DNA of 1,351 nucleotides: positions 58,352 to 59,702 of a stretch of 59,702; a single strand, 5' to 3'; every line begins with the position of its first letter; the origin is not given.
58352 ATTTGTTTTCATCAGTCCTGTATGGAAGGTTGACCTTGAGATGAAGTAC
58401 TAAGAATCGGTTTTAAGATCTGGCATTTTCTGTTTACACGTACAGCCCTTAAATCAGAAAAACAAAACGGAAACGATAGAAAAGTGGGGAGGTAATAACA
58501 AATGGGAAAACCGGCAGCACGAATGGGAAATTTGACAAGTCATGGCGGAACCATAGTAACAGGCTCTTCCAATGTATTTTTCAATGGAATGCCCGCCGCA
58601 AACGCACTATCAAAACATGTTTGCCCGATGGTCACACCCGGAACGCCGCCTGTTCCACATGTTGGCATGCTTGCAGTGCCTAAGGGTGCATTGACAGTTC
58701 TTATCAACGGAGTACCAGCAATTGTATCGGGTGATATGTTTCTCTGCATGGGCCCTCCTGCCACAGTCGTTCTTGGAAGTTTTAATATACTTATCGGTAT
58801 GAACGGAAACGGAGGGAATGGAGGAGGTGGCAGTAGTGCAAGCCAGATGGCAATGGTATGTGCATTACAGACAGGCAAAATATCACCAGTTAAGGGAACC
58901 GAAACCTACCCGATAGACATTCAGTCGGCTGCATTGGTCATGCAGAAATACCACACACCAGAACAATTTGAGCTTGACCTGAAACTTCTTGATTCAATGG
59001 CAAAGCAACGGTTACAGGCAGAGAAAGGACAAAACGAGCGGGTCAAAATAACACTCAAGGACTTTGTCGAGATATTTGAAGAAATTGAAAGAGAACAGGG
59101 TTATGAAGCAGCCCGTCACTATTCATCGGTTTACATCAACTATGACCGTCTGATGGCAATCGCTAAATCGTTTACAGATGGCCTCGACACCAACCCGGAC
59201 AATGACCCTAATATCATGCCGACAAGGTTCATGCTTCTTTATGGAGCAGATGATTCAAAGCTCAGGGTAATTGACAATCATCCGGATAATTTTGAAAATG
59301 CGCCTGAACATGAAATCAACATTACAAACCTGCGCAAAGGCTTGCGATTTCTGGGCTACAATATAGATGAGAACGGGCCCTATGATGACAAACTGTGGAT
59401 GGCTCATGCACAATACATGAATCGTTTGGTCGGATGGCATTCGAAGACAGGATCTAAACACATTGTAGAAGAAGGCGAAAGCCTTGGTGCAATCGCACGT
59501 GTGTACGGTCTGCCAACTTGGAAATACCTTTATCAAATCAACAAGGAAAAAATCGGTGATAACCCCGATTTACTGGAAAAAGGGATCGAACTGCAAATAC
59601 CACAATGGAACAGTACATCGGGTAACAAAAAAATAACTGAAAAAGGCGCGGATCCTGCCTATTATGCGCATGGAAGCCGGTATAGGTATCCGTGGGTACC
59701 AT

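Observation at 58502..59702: Unlisted open-ended ORF: PAAR fused to a Gly-rich linker, a PG-binding-like segment and LysM; orphan specialised effector candidate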

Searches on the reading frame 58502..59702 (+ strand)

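Call 4: search_protein_families(library=pfam, proteins=[window:58502-59702:+], max_evalue=1)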
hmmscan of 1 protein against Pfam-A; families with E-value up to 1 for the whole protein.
window:58502-59702:+ (400 aa): 3 families
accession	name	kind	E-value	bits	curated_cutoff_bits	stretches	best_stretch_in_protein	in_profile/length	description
PF05488.18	PAAR_motif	-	3e-18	66.2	27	3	9-82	2-64/70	PAAR motif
PF04218.19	CENP-B_N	-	0.023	14.8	21.2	1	322-350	19-46/53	CENP-B N-terminal DNA-binding domain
PF01476.26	LysM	-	0.19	12.1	20.9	1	320-340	1-21/43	LysM domain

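Call 5: search_protein_families(library=ncbifam, proteins=[window:58502-59702:+], max_evalue=1)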
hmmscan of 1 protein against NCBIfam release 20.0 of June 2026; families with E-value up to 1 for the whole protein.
window:58502-59702:+ (400 aa): 2 families
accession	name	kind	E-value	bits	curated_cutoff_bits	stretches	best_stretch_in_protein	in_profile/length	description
NF033420.0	T6SS_PAAR_dom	equivalog_domain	1.2e-06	28.5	124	1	17-95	21-90/94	type VI secretion system PAAR protein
NF041261.1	RHS_core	equivalog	0.00031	18.6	2000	1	2-76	3-75/1261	RHS element core protein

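Call 7: find_homologous_proteins(query=window:58502-59702:+)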
Query window:58502-59702:+ (400 aa): 441 proteins with E <= 0.001 among 4059 candidates; the best 120 are listed.
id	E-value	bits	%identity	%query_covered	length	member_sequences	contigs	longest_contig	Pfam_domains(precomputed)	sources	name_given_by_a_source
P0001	1.3e-271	919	99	100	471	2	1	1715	PF05488.19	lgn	-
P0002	3.0e-231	786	84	100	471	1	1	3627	PF05488.19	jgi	-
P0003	6.5e-210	716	76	100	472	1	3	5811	PF05488.19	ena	-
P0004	5.5e-209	713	77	100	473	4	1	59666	PF05488.19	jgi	-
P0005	8.1e-209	712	78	100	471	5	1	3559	PF05488.19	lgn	-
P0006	2.3e-208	710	77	100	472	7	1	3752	PF05488.19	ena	-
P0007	4.7e-204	696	76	100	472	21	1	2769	PF05488.19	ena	-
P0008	9.8e-200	682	73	100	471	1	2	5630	PF05488.19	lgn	-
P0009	2.6e-190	651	70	98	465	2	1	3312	PF05488.19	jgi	jgi:uncharacterized Zn-binding protein involved in type VI secretion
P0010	2.4e-142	493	68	78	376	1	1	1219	-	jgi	jgi:hypothetical protein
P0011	5.5e-141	489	58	100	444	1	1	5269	PF05488.19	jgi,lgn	jgi:uncharacterized Zn-binding protein involved in type VI secretion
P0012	1.9e-135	470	79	64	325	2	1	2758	-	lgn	-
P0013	9.4e-135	468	51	100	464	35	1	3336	PF05488.19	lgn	-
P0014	2.7e-131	457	53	100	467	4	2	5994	PF05488.19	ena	-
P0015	4.0e-131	456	52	100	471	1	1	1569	PF05488.19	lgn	-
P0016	8.2e-130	452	53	99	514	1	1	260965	PF01476.27,PF05488.19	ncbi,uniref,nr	ncbi:PAAR domain-containing protein [Chitinispirillales bacterium ANBcel5]|uniref:PAAR domain-contai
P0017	4.9e-127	443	52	100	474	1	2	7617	PF05488.19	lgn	-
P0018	3.1e-126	440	52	99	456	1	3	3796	PF05488.19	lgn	-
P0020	1.0e-125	438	50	100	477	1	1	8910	PF05488.19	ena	-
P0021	7.2e-124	432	49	100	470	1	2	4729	PF05488.19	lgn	-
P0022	9.2e-124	432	50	100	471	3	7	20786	PF05488.19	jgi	-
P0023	1.4e-123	431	48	100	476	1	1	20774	PF05488.19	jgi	-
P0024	2.3e-123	431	51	100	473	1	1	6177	PF05488.19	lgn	-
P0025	1.3e-122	428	50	99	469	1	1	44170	PF05488.19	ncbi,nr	ncbi:PAAR domain-containing protein [Chitinispirillales bacterium ANBcel5]|nr:PAAR domain-containing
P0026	6.3e-122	426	48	100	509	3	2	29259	PF05488.19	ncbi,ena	-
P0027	4.3e-121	423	48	99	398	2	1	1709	PF05488.19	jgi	-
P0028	1.6e-120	421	49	100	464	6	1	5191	PF05488.19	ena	-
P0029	2.0e-120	421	47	100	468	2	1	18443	PF05488.19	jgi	jgi:uncharacterized Zn-binding protein involved in type VI secretion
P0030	2.4e-119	417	49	100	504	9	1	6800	PF05488.19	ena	-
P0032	2.1e-117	411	48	99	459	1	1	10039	PF05488.19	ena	-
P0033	7.0e-117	409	49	98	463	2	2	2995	PF05488.19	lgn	-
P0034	4.4e-116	407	48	100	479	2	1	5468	PF05488.19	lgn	-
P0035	1.1e-115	405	48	100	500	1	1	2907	PF05488.19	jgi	-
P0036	2.9e-115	404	45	100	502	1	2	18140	PF05488.19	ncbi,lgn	-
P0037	5.7e-115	403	47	99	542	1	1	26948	PF05488.19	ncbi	-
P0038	1.6e-114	401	49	99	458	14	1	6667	PF01476.27,PF05488.19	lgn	-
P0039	2.3e-114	401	48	100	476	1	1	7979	PF05488.19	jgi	-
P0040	6.9e-114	399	48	99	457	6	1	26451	PF05488.19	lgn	-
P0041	2.8e-113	397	47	100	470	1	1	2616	PF05488.19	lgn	-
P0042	1.5e-112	395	49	100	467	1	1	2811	PF05488.19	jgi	jgi:uncharacterized Zn-binding protein involved in type VI secretion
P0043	2.0e-112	395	46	100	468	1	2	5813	PF05488.19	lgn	-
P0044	4.9e-112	393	48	100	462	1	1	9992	PF05488.19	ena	-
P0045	1.2e-111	392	47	100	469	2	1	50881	PF05488.19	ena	-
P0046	1.8e-111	391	48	99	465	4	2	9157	PF05488.19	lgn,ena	-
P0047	4.2e-111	390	47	100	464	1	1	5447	PF05488.19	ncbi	-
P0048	3.2e-107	377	47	100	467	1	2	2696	PF05488.19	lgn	-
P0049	9.9e-107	376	47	94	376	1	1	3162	PF05488.19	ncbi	-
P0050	1.2e-106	376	46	100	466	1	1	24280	PF05488.19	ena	-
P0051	1.3e-103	366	44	100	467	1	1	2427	PF05488.19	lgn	-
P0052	7.1e-102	360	46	98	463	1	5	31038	PF05488.19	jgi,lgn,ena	jgi:uncharacterized Zn-binding protein involved in type VI secretion/nucleoid-associated protein Yga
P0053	1.8e-101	358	46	100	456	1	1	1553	PF05488.19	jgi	jgi:uncharacterized Zn-binding protein involved in type VI secretion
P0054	8.9e-100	353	44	100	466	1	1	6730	PF05488.19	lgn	-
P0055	1.8e-99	352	46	100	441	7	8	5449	PF05488.19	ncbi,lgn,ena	-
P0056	2.2e-99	352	46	100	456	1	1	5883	PF05488.19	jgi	jgi:uncharacterized Zn-binding protein involved in type VI secretion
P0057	5.4e-99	350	45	100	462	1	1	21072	PF05488.19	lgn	-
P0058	8.2e-99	350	44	100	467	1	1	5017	PF05488.19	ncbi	-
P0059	8.5e-99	350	46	100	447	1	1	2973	PF05488.19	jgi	jgi:uncharacterized Zn-binding protein involved in type VI secretion/nucleoid-associated protein Yga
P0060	2.6e-97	345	46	100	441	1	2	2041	PF01476.27,PF05488.19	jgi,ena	-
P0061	1.4e-95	339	43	100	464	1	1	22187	PF05488.19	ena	-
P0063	1.7e-93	332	49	77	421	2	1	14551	PF05488.19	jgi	-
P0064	7.6e-93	330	49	79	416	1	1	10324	PF05488.19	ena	-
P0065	1.5e-91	326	43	100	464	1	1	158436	PF05488.19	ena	-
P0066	1.6e-91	326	50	76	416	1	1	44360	PF05488.19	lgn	-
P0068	3.1e-88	315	47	77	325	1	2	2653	PF05488.19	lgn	-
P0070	9.5e-88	313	48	77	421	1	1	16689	PF05488.19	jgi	-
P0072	4.1e-87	311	43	96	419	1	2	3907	PF05488.19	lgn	-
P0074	9.6e-85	303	43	84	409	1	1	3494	PF05488.19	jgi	jgi:uncharacterized Zn-binding protein involved in type VI secretion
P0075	1.3e-84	303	45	78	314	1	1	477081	PF05488.19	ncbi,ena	-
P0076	4.8e-84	301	47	77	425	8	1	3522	PF05488.19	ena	-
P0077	8.5e-84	300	47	77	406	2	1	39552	PF05488.19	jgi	-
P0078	4.4e-83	298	47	77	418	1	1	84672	PF05488.19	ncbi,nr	ncbi:MAG: hypothetical protein GF398_08360 [Chitinivibrionales bacterium]|nr:hypothetical protein [C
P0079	9.5e-83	297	48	77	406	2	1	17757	PF05488.19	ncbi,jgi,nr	ncbi:MAG: hypothetical protein GX639_06300 [Fibrobacter sp.]|nr:hypothetical protein [Fibrobacter sp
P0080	3.1e-82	295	47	80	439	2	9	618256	PF05488.19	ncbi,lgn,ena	-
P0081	3.5e-82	295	48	77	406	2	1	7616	PF05488.19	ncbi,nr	ncbi:MAG: hypothetical protein GX639_19850 [Fibrobacter sp.]|nr:hypothetical protein [Fibrobacter sp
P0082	8.1e-82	294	48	72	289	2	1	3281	PF05488.19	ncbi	-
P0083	4.4e-81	291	47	78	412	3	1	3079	PF05488.19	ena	-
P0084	2.0e-79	286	45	77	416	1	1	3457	PF05488.19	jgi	jgi:uncharacterized Zn-binding protein involved in type VI secretion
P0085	5.1e-78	281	47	77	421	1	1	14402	PF05488.19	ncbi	-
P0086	5.1e-78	281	46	74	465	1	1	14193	PF05488.19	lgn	-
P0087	1.5e-77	280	46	74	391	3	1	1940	PF05488.19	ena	-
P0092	5.9e-72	261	42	84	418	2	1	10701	PF05488.19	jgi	jgi:uncharacterized Zn-binding protein involved in type VI secretion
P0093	1.9e-71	260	41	80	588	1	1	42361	PF05488.19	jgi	jgi:uncharacterized Zn-binding protein involved in type VI secretion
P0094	4.7e-71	258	42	78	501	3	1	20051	PF05488.19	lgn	-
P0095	7.7e-69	251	41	87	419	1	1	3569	PF05488.19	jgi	-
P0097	8.8e-66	241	36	100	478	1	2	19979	PF05488.19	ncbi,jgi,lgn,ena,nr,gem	ncbi:MAG: PAAR domain-containing protein [Chitinispirillia bacterium]|nr:PAAR domain-containing prot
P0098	2.3e-64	236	37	100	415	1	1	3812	PF05488.19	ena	-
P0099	4.5e-60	222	37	100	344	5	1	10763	PF05488.19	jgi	jgi:uncharacterized Zn-binding protein involved in type VI secretion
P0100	1.8e-56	210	36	100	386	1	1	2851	PF05488.19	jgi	jgi:uncharacterized Zn-binding protein involved in type VI secretion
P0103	3.0e-48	183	44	55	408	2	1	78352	PF14107.12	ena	-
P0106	6.6e-45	172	41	56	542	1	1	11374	PF14107.12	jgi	-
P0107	2.4e-44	170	44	57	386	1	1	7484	PF14107.12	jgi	-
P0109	2.0e-42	164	43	55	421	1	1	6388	PF14107.12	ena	-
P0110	3.8e-42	163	63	21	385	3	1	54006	-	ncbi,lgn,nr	ncbi:MAG: LysM peptidoglycan-binding domain-containing protein [Chitinispirillaceae bacterium]|nr:Ly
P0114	1.2e-41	161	43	56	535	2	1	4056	PF14107.12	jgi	-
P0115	6.5e-41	159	41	55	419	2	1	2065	PF14107.12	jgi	-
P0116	9.3e-41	159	46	43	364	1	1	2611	PF14107.12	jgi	jgi:hypothetical protein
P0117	3.1e-40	157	41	59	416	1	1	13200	PF14107.12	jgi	-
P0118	6.4e-40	156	41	57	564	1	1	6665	PF14107.12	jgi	-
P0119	8.4e-40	155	42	61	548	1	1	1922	PF14107.12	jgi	jgi:hypothetical protein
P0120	9.9e-39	152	42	55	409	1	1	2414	PF14107.12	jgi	jgi:hypothetical protein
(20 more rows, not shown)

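Call 9: search_protein_families(library=pfam, proteins=[P0001, P0004, P0016, P0097, P0103, P0106, P0110], max_evalue=1)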
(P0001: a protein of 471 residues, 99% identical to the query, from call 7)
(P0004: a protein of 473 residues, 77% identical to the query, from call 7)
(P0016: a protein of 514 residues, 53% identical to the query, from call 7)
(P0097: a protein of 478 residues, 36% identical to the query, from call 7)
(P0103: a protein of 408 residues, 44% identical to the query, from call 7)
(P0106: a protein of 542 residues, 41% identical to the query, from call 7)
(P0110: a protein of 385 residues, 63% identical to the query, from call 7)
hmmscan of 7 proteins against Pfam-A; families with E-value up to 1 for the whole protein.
P0001 (471 aa): 2 families
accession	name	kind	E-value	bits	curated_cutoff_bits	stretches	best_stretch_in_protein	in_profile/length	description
PF05488.18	PAAR_motif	-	1.5e-16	60.8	27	2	9-82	2-64/70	PAAR motif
PF04218.19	CENP-B_N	-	0.034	14.2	21.2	1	322-350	19-46/53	CENP-B N-terminal DNA-binding domain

P0004 (473 aa): 4 families
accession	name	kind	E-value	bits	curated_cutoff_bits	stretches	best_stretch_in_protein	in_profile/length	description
PF05488.18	PAAR_motif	-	1.7e-20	73.4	27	3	9-82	2-64/70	PAAR motif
PF01476.26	LysM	-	0.0019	18.5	20.9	1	321-368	1-43/43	LysM domain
PF04218.19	CENP-B_N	-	0.025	14.7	21.2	1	322-351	18-46/53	CENP-B N-terminal DNA-binding domain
PF22966.1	INTS7_C_plants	-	0.12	12.3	27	1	141-202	66-127/172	Integrator complex subunit 7, C-terminal domain in plants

P0016 (514 aa): 3 families
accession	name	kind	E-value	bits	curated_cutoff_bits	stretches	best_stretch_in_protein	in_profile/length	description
PF05488.18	PAAR_motif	-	3.1e-19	69.4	27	2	51-97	5-51/70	PAAR motif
PF01476.26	LysM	-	7.4e-06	26.3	20.9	1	312-359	1-43/43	LysM domain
PF16665.10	NCOA_u2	-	0.24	12.2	33.6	1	90-160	46-116/119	Unstructured region on nuclear receptor coactivator protein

P0097 (478 aa): 1 family
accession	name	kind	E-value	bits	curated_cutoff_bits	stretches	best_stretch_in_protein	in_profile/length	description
PF05488.18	PAAR_motif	-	4.6e-15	56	27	2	53-104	4-53/70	PAAR motif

P0103 (408 aa): 3 families
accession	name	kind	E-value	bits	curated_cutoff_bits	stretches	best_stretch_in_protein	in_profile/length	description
PF14107.11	DUF4280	-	9.1e-32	110.3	26.3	1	5-125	1-109/109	Domain of unknown function (DUF4280)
PF12015.13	Bud3_N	-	0.082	13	25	1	325-367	122-165/182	Bud3, N-terminal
PF10199.14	Adaptin_binding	-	0.49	11.7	32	1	110-188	13-75/98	Alpha and gamma adaptin binding protein p34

P0106 (542 aa): 1 family
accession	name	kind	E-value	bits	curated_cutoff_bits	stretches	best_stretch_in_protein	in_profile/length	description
PF14107.11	DUF4280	-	1e-30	107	26.3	1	5-125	1-109/109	Domain of unknown function (DUF4280)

P0110 (385 aa): 1 family
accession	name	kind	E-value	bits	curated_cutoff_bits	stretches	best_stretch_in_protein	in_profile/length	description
PF01476.26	LysM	-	0.001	19.4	20.9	1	147-194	1-43/43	LysM domain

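Call 10: find_encoding_contigs(protein=P0004, flank=10000, max_places=3)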
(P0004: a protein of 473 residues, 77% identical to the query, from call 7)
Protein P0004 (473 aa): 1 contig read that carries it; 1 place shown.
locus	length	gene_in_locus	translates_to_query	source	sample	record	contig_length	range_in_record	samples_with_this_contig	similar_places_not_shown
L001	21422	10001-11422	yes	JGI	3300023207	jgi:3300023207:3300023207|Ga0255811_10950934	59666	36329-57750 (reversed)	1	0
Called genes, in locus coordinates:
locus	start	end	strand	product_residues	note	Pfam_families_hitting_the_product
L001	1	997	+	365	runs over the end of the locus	-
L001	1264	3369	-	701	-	PF01464:SLT, PF23577:LysM_RLK (faint), PF01476:LysM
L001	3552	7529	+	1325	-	PF05359:DUF748 (faint), PF27051:TamB_N (faint), PF04357:TamB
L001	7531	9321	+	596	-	PF07244:POTRA, PF01103:Omp85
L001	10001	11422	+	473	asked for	PF05488:PAAR_motif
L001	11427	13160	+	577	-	PF04909:Amidohydro_2 (weak)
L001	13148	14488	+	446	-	-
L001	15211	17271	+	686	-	PF08298:AAA_PrkA, PF06798:PrkA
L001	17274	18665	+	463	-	PF04285:DUF444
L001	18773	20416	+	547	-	PF04293:SpoVR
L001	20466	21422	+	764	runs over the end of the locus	PF08298:AAA_PrkA (faint), PF06798:PrkA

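Call 11: find_encoding_contigs(protein=P0001, flank=10000, max_places=3)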
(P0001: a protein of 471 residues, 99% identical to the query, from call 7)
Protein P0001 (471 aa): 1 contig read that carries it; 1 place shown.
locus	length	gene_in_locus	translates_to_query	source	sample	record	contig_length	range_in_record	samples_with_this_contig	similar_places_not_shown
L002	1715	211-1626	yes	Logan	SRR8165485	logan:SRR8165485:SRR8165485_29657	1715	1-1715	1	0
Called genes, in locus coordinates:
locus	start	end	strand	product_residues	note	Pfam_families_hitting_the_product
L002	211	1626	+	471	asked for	PF05488:PAAR_motif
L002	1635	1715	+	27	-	?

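Call 12: find_encoding_contigs(protein=P0016, flank=10000, max_places=2)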
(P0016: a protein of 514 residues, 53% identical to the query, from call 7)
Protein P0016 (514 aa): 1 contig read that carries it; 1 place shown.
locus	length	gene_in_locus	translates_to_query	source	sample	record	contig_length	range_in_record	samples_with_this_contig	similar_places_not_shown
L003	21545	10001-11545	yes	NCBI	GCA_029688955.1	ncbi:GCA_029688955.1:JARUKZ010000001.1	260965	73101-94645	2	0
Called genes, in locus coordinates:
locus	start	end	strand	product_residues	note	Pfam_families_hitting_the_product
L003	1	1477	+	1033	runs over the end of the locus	PF00873:ACR_tran, PF03176:MMPL (weak)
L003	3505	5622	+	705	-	PF01270:Glyco_hydro_8, PF18998:Flg_new_2, PF02018:CBM_4_9, PF18962:Por_Secre_tail (faint)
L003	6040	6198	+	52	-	-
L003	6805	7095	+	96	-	-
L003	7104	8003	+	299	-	-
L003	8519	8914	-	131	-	-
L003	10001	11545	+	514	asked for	PF05488:PAAR_motif, PF01476:LysM (weak)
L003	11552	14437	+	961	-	-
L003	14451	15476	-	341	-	-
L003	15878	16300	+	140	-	PF05488:PAAR_motif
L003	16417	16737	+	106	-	-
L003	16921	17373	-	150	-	-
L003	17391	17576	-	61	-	-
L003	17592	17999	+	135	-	-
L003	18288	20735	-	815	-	PF09479:Flg_new, PF18998:Flg_new_2 (faint), PF09479:Flg_new, PF00415:RCC1 (faint), PF25390:WD40_RLD, PF13540:RCC1_2 (weak), PF25390:WD40_RLD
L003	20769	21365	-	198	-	-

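Call 13: find_encoding_contigs(protein=P0065, flank=10000, max_places=2)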
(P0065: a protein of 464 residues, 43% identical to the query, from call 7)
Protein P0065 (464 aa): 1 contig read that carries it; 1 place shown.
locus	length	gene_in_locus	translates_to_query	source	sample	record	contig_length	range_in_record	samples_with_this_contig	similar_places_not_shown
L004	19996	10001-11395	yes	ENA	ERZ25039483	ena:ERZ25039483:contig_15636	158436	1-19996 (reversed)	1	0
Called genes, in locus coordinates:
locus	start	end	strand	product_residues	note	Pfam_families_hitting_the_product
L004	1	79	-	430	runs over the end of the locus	PF00109:ketoacyl-synt, PF02801:Ketoacyl-synt_C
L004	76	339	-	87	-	PF00550:PP-binding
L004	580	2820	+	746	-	PF21088:MS_channel_1st, PF00924:MS_channel_2nd, PF21082:MS_channel_3rd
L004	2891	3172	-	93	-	PF01842:ACT, PF22629:ACT_AHAS_ss, PF13710:ACT_5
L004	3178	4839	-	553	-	PF02776:TPP_enzyme_N, PF00205:TPP_enzyme_M, PF02775:TPP_enzyme_C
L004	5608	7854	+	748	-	PF02922:CBM_48, PF00128:Alpha-amylase (weak), PF21331:Isoamylase_C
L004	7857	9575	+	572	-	PF14716:HHH_8, PF14520:HHH_5 (weak), PF14792:DNA_pol_B_palm (weak), PF14791:DNA_pol_B_thumb, PF02811:PHP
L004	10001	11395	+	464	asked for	PF05488:PAAR_motif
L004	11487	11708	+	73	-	-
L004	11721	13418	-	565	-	PF00512:HisKA (faint)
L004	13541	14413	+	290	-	PF01040:UbiA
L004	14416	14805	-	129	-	-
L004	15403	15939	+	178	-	PF01402:RHH_1, PF08753:NikR_C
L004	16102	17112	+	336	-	PF01891:CbiM, PF13190:PDGLE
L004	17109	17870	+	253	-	PF02361:CbiQ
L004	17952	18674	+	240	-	PF00005:ABC_tran, PF02463:SMC_N (weak), PF13304:AAA_21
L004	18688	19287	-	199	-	PF01252:Peptidase_A8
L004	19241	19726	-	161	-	PF00258:Flavodoxin_1 (faint)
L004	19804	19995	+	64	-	?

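Call 14: find_encoding_contigs(protein=P0080, flank=10000, max_places=2)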
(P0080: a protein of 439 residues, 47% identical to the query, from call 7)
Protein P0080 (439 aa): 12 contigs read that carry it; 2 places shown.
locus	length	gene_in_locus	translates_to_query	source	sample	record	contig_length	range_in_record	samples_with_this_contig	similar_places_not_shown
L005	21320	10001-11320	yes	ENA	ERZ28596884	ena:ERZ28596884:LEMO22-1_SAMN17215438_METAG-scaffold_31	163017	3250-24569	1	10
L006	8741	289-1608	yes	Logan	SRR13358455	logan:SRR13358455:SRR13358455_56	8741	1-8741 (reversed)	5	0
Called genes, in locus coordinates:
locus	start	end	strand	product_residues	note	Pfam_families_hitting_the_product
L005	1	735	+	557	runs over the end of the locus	PF04616:Glyco_hydro_43, PF03422:CBM_6, PF18962:Por_Secre_tail (weak)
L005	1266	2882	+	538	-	PF13620:CarboxypepD_reg, PF13715:CarbopepD_reg_2 (weak), PF03664:Glyco_hydro_62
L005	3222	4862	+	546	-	PF13620:CarboxypepD_reg (weak), PF13715:CarbopepD_reg_2 (weak), PF03664:Glyco_hydro_62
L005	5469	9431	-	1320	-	PF19081:Ig_7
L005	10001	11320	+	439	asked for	PF05488:PAAR_motif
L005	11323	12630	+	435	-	-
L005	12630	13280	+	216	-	-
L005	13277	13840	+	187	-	-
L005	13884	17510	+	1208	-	-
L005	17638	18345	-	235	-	-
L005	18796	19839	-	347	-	PF09937:DUF2169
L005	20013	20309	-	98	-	PF05016:ParE_toxin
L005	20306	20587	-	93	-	PF02604:PhdYeFM_antitox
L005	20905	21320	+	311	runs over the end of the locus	PF01207:Dus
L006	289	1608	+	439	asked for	PF05488:PAAR_motif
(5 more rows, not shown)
